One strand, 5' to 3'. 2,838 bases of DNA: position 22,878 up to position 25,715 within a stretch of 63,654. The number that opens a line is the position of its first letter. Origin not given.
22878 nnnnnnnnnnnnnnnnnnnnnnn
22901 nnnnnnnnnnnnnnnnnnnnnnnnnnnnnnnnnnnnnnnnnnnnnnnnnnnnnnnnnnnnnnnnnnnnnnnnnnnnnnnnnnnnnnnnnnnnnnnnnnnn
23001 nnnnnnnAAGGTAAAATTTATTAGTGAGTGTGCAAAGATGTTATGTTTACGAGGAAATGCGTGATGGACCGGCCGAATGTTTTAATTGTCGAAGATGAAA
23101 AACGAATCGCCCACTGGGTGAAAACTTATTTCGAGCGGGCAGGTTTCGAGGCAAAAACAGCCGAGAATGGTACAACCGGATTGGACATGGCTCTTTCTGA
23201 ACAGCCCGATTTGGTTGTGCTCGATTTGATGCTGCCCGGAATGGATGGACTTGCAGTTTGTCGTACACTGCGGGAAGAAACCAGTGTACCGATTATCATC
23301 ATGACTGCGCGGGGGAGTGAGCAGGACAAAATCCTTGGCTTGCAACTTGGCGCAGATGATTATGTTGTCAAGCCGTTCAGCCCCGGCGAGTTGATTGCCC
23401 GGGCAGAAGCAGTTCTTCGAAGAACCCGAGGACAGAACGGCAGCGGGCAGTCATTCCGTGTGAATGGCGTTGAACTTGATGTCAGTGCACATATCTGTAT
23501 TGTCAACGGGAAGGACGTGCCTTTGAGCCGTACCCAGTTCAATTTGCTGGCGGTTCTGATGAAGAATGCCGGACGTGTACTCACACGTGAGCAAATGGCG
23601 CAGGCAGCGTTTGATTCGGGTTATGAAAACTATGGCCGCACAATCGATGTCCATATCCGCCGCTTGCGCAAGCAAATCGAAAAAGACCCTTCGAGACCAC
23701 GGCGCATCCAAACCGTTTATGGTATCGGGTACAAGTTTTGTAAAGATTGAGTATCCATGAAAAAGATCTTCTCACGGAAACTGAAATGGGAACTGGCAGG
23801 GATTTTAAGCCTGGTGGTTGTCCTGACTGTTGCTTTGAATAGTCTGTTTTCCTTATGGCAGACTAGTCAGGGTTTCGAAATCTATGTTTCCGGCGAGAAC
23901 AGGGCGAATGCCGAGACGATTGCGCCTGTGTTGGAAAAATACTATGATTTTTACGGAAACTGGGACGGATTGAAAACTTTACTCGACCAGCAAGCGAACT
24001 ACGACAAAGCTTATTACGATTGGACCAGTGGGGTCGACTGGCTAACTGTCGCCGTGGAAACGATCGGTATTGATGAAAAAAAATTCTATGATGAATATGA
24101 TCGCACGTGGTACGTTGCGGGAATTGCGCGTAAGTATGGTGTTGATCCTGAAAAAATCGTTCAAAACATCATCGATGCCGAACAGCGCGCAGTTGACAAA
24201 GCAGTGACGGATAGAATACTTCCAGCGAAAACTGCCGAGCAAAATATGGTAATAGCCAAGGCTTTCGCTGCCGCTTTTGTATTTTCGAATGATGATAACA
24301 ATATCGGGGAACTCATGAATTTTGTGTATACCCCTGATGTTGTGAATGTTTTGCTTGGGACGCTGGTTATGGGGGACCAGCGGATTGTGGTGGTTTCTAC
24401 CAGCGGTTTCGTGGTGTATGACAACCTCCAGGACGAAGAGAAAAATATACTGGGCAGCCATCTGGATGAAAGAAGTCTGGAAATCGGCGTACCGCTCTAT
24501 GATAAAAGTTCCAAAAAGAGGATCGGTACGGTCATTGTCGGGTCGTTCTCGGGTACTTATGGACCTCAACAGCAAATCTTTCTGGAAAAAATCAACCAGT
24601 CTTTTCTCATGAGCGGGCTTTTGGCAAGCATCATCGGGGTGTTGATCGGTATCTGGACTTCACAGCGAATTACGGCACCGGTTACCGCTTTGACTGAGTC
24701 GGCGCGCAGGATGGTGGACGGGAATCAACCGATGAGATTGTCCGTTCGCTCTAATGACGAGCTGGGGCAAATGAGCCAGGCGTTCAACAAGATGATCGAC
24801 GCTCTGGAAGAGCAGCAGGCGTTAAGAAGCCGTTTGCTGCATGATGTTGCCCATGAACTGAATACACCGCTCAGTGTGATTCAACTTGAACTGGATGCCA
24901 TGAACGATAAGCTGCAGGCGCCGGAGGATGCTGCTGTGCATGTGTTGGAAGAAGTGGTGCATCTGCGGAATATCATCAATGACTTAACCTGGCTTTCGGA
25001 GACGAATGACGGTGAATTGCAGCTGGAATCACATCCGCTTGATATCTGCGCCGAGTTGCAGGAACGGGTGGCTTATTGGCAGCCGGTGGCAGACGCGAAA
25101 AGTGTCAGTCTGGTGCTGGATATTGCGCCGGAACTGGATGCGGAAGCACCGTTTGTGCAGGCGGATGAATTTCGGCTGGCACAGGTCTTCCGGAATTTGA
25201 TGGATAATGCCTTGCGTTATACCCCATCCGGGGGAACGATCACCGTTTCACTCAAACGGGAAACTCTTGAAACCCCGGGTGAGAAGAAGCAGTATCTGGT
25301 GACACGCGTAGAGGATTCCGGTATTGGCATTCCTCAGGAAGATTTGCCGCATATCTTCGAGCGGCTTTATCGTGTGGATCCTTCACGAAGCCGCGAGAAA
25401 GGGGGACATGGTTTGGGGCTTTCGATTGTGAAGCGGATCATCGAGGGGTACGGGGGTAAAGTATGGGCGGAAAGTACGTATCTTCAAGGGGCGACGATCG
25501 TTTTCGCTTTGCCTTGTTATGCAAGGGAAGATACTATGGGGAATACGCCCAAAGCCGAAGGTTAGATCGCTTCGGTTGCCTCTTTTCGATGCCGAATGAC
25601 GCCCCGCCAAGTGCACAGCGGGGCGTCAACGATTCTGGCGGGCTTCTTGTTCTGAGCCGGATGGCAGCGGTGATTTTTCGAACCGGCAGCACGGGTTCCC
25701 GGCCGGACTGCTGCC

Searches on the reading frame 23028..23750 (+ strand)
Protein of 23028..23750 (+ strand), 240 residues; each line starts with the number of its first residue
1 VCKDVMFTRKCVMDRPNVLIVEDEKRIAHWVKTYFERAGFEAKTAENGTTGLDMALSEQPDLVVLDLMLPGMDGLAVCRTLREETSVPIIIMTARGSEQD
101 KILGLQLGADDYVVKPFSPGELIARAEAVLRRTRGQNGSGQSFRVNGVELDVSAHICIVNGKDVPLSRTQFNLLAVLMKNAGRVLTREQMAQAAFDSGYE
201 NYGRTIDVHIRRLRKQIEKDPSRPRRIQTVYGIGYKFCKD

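Call 6: search_protein_families(library=pfam, proteins=[window:23028-23750:+], max_evalue=0.01)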
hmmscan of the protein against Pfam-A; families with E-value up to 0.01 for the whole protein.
window:23028-23750:+ (240 aa): 3 families
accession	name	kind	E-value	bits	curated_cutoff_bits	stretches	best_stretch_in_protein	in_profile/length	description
PF00072.30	Response_reg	-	1e-30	106.6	30.2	1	18-126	1-110/111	Response regulator receiver domain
PF00486.34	Trans_reg_C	-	2e-25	89.1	26.2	1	161-237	1-77/77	Transcriptional regulatory protein, C terminal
PF23198.2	PDE8A_N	-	0.00096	19.5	29.6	1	26-92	21-90/147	PDE8A-like, N-terminal domain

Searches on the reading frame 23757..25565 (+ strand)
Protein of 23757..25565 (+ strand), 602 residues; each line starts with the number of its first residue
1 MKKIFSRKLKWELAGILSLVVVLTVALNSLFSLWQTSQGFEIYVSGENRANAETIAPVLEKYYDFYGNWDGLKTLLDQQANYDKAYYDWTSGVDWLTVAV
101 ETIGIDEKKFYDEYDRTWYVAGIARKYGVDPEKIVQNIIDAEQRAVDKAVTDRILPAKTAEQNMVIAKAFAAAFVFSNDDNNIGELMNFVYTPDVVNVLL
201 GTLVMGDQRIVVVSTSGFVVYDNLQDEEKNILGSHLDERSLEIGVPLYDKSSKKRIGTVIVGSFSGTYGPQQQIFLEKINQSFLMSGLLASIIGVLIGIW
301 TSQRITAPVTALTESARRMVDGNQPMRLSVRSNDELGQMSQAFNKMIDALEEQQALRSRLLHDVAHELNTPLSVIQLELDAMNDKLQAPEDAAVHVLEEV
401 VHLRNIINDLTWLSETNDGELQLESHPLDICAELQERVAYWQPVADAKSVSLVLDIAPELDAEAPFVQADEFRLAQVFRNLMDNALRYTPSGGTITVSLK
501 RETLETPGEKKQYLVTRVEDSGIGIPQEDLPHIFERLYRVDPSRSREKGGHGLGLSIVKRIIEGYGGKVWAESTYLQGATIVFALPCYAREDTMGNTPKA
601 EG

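Call 6: search_protein_families(library=pfam, proteins=[window:23757-25565:+], max_evalue=0.01)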
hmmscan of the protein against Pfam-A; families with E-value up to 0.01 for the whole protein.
window:23757-25565:+ (602 aa): 4 families
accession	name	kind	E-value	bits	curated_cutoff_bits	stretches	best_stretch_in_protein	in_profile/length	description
PF02518.31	HATPase_c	-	9.7e-32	110.1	26.4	1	470-587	2-109/111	Histidine kinase-, DNA gyrase B-, and HSP90-like ATPase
PF00672.30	HAMP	-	8.7e-13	48.8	25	1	300-352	1-53/53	HAMP domain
PF00512.31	HisKA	-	5.1e-09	36.5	26.9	1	357-411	2-58/66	His Kinase A (phospho-acceptor) domain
PF14501.12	HATPase_c_5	-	0.0001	22.6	22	1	474-571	6-88/102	GHKL domain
